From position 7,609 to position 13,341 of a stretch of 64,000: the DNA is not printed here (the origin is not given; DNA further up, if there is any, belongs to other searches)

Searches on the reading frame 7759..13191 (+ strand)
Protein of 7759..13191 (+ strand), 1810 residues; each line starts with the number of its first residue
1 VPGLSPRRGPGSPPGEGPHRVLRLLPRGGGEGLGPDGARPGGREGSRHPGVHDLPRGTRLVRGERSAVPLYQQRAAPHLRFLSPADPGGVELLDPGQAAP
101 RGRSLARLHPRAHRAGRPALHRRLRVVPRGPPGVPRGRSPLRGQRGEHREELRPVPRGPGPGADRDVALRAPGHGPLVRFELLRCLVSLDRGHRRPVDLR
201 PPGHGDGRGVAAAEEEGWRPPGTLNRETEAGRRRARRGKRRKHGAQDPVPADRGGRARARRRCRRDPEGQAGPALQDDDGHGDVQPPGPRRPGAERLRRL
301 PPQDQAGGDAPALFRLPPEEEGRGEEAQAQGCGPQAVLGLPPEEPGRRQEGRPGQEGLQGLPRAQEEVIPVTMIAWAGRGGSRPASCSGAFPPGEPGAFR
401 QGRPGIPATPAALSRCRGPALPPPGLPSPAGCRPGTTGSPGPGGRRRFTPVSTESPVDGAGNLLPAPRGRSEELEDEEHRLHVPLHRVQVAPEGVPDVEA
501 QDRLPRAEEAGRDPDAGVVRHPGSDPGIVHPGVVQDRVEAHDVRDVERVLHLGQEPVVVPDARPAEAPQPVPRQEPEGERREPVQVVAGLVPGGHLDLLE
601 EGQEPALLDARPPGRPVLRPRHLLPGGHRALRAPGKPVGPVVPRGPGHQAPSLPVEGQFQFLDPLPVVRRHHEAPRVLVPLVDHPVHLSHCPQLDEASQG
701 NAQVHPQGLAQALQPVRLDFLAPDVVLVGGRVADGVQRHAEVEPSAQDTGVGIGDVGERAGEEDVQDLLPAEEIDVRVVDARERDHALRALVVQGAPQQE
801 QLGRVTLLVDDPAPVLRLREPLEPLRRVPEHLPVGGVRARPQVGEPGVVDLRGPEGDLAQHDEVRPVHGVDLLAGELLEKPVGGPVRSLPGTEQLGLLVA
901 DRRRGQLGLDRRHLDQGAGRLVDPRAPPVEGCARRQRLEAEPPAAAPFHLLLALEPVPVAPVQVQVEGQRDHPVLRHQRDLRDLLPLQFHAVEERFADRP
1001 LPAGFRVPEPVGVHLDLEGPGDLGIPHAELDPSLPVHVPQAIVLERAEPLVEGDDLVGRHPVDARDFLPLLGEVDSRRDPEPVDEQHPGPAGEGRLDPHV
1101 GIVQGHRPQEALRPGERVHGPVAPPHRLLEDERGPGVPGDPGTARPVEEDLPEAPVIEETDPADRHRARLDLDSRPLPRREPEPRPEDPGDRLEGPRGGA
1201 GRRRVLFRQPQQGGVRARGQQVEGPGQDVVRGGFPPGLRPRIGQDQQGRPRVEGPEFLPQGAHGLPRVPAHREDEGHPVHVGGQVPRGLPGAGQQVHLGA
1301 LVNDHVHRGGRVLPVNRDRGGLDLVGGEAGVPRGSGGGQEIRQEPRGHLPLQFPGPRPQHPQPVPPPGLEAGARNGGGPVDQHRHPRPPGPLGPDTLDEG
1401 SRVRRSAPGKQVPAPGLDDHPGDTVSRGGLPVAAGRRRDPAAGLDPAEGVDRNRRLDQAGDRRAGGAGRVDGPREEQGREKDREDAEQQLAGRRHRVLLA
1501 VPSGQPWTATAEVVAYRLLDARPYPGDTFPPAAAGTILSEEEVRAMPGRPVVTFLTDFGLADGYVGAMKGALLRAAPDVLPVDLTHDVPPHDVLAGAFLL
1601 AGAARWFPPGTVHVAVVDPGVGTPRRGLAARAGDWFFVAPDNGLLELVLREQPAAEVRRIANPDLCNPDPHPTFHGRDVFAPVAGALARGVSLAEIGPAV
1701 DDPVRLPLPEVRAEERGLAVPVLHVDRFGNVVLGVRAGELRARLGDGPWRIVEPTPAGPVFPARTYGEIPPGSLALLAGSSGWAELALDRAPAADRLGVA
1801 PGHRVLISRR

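Call 9: search_protein_families(library=pfam, proteins=[window:7759-13191:+], max_evalue=0.01)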
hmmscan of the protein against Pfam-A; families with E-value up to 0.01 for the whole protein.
window:7759-13191:+ (1810 aa): 2 families
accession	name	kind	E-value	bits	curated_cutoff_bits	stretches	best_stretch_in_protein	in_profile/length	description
PF01887.21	SAM_HAT_N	-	2.2e-52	177.1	26.3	1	1552-1697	1-145/145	SAM hydroxide adenosyltransferase N-terminal domain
PF20257.3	SAM_HAT_C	-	2.7e-14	53.7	25.5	1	1722-1805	3-83/84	SAM hydroxide adenosyltransferase C-terminal domain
